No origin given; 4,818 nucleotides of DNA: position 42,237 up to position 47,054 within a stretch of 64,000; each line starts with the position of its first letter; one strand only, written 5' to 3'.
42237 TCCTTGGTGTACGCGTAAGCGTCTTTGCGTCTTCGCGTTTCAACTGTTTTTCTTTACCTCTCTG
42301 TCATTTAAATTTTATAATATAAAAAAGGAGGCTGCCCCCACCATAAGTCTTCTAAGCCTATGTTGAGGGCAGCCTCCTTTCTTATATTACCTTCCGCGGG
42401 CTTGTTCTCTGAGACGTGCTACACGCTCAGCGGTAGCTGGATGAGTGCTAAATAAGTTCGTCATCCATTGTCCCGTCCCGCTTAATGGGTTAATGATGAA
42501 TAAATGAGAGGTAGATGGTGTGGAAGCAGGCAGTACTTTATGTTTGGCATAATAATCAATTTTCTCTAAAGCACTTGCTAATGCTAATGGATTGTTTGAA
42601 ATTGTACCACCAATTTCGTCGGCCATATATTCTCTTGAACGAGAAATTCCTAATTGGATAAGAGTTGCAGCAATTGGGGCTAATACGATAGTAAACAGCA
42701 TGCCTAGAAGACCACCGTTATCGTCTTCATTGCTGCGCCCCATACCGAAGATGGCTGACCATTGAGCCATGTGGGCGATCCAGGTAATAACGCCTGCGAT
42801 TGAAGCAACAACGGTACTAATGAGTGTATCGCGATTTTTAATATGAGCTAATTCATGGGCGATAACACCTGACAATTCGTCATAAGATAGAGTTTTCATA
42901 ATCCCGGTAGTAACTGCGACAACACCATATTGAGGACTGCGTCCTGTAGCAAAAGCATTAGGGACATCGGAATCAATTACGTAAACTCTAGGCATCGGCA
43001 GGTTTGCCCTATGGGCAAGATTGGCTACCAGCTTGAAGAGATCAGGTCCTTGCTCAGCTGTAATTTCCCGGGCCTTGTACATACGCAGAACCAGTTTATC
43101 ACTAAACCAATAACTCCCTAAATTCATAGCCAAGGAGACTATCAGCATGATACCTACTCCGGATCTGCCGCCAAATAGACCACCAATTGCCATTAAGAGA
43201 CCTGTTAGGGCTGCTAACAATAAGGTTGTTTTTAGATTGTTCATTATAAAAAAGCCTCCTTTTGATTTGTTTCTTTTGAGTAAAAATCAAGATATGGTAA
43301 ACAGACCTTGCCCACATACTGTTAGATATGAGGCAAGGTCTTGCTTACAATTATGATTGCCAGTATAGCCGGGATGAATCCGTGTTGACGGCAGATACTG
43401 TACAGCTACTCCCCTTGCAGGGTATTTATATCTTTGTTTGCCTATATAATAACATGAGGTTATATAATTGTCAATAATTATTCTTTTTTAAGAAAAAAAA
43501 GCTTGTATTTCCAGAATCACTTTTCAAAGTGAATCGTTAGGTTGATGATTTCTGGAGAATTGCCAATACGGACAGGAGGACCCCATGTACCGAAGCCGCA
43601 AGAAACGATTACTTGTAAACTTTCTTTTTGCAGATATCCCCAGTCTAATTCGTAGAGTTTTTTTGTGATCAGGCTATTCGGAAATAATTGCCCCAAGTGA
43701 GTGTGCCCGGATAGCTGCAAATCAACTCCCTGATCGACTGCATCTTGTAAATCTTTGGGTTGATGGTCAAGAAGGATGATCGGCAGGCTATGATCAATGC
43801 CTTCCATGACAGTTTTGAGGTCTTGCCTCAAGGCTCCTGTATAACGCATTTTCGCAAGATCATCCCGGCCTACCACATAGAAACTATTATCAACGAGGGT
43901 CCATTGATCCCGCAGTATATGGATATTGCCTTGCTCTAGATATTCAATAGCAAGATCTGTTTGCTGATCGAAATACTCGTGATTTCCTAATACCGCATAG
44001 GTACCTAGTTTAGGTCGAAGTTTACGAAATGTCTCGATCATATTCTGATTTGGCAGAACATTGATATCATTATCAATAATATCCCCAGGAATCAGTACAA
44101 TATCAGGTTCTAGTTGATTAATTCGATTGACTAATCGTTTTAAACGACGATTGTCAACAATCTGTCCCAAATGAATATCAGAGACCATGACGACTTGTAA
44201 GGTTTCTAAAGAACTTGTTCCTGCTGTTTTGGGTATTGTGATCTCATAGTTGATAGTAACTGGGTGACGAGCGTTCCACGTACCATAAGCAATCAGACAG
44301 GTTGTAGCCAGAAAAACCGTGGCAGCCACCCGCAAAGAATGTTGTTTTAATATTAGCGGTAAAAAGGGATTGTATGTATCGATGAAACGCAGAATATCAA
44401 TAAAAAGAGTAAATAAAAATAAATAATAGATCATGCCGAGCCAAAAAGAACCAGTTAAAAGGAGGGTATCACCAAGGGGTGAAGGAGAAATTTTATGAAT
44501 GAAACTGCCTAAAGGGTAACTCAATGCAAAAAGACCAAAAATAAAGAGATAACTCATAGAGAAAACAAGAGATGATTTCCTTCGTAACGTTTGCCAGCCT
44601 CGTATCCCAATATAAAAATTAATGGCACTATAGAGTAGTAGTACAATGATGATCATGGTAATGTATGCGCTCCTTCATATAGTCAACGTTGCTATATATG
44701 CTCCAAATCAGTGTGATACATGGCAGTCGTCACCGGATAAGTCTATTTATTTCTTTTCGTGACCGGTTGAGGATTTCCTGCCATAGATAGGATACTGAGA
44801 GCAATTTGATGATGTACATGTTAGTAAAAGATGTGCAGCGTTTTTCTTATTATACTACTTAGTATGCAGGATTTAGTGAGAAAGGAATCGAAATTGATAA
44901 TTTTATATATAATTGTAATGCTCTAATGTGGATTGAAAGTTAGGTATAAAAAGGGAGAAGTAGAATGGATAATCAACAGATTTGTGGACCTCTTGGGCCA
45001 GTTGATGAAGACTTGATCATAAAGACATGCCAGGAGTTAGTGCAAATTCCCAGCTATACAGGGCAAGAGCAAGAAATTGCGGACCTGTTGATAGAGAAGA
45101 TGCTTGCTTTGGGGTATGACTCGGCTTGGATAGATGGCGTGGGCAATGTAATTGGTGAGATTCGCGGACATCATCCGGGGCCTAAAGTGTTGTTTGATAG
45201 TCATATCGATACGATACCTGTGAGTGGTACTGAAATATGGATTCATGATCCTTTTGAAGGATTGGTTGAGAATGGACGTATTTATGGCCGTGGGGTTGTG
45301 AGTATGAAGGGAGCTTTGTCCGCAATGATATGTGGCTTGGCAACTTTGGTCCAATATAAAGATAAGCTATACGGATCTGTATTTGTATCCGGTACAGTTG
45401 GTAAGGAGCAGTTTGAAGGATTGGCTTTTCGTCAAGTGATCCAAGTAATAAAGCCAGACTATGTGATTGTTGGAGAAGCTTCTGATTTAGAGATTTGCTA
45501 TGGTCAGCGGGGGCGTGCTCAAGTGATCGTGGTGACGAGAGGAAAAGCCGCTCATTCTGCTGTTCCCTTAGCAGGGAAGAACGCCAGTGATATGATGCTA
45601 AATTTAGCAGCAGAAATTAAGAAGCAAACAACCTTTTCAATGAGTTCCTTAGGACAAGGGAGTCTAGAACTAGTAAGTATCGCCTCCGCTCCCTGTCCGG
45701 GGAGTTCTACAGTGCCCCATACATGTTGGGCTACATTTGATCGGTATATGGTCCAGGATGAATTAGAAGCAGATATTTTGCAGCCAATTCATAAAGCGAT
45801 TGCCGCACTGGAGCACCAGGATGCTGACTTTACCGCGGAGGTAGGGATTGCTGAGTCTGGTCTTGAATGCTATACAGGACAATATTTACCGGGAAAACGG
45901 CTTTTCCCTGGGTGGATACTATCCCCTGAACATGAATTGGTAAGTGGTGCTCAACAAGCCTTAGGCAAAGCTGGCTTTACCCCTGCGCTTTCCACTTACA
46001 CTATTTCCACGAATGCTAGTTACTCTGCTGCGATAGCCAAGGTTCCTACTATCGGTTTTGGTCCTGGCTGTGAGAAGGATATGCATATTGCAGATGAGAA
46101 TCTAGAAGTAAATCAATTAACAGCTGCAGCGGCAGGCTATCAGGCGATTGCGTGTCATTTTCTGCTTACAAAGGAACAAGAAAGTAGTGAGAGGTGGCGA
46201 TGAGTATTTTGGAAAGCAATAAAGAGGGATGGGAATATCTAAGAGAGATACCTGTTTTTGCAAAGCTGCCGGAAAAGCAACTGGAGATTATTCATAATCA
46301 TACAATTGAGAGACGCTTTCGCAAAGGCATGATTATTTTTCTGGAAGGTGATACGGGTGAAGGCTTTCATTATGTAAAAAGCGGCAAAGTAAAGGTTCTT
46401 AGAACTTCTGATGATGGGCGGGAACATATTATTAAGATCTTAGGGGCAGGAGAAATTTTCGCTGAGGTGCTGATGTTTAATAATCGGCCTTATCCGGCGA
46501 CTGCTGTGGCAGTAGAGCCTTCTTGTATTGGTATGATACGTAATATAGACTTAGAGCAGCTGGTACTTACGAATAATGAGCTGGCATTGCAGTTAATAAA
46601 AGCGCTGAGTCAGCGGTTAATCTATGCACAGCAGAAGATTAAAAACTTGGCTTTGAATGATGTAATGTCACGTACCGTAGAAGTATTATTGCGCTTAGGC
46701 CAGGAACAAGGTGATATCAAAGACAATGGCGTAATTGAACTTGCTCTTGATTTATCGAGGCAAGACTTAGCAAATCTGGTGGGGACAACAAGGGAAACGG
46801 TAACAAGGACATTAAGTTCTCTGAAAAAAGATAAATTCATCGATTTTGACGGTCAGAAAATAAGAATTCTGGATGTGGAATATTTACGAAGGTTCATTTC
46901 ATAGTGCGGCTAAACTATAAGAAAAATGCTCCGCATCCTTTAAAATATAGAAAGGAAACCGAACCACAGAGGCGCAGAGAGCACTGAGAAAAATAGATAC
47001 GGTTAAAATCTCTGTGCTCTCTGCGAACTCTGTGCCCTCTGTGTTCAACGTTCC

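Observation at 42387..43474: Mn2+-sensing yybP-ykoY riboswitch controlling the membrane protease HtpX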

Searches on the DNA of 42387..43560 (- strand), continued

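Call 66: search_with_rna_model(model_id=R1, sources=[L188, L112, L134, L184, L084, L121, L099, L118, L154, L177, L196, L097], max_evalue=0.001)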
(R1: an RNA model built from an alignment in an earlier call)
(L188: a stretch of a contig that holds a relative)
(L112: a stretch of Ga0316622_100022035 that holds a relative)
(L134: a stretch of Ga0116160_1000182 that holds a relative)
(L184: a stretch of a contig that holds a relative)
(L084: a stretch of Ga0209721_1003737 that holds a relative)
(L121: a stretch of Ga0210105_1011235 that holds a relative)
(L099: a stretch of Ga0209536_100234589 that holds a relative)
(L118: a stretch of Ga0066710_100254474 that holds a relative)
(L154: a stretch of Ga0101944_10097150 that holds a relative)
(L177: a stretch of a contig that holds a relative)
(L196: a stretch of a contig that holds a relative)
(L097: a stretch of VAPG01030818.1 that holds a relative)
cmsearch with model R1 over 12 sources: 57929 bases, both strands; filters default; matches with E-value up to 0.001: 12.
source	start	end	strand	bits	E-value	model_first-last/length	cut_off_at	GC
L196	1619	1717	+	84.5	3.6e-20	1-96/96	no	0.53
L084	7629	7727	-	83.2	7.7e-20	1-96/96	no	0.49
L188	1559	1654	+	80.4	4.2e-19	1-96/96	no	0.42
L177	592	688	-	79.3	8.7e-19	1-96/96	no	0.46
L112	1294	1394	-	75.4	8.9e-18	1-96/96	no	0.55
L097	1063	1174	+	73.7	2.6e-17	1-96/96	no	0.46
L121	852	951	-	73.5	3e-17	1-96/96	no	0.54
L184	974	1074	+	72.6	4.9e-17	1-96/96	no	0.54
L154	1261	1357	-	70.3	2e-16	4-96/96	5'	0.42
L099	2126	2234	+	69.3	3.6e-16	1-96/96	no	0.49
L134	6704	6804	-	63.1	1.6e-14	1-96/96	no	0.54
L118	1066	1159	-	62.3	2.5e-14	1-96/96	no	0.7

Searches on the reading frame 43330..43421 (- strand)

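Call 67: search_protein_families(library=pfam, proteins=[L184:1387-2196:+], max_evalue=0.00001)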
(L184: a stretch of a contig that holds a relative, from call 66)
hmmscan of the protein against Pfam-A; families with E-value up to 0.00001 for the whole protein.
L184:1387-2196:+ (270 aa): 1 family
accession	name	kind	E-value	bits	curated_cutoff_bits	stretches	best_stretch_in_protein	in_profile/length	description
PF01145.31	Band_7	-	1.6e-36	126.4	23.6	1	29-218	2-176/176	SPFH domain / Band 7 family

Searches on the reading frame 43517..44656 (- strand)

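Call 10: search_protein_families(library=pfam, proteins=[window:43517-44656:-])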
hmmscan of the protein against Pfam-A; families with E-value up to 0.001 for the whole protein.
window:43517-44656:- (379 aa): 2 families
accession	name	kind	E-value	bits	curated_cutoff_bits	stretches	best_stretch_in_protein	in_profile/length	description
PF00149.33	Metallophos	-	2.7e-13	51.2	21.5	1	155-320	3-189/191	Calcineurin-like phosphoesterase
PF12850.12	Metallophos_2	-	2.3e-07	31.4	27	1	154-320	2-117/154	Calcineurin-like phosphoesterase superfamily domain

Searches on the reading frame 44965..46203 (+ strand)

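Call 10: search_protein_families(library=pfam, proteins=[window:44965-46203:+])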
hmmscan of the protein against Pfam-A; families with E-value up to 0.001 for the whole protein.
window:44965-46203:+ (412 aa): 2 families
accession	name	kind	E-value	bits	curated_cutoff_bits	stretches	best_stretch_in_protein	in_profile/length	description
PF01546.33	Peptidase_M20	-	4.1e-19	69.7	24.6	1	76-396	1-204/206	Peptidase family M20/M25/M40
PF07687.19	M20_dimer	-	4.4e-07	30.3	21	1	179-283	1-103/107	Peptidase dimerisation domain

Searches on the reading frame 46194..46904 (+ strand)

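Call 10: search_protein_families(library=pfam, proteins=[window:46194-46904:+])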
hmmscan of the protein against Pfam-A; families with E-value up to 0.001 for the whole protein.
window:46194-46904:+ (236 aa): 4 families
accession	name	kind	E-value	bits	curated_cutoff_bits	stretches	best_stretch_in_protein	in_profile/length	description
PF00027.35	cNMP_binding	-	1.2e-24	86.5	27.5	1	39-126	1-88/89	Cyclic nucleotide-binding domain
PF13545.12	HTH_Crp_2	-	1.2e-19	70.4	27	1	160-234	2-70/70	Crp-like helix-turn-helix domain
PF00325.26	Crp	-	2.8e-13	49.8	21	1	185-216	1-32/32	Bacterial regulatory proteins, crp family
PF25213.1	HVO_A0261_N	-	0.00083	19.6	35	0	187-221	25-59/86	HVO_A0261 N-terminal domain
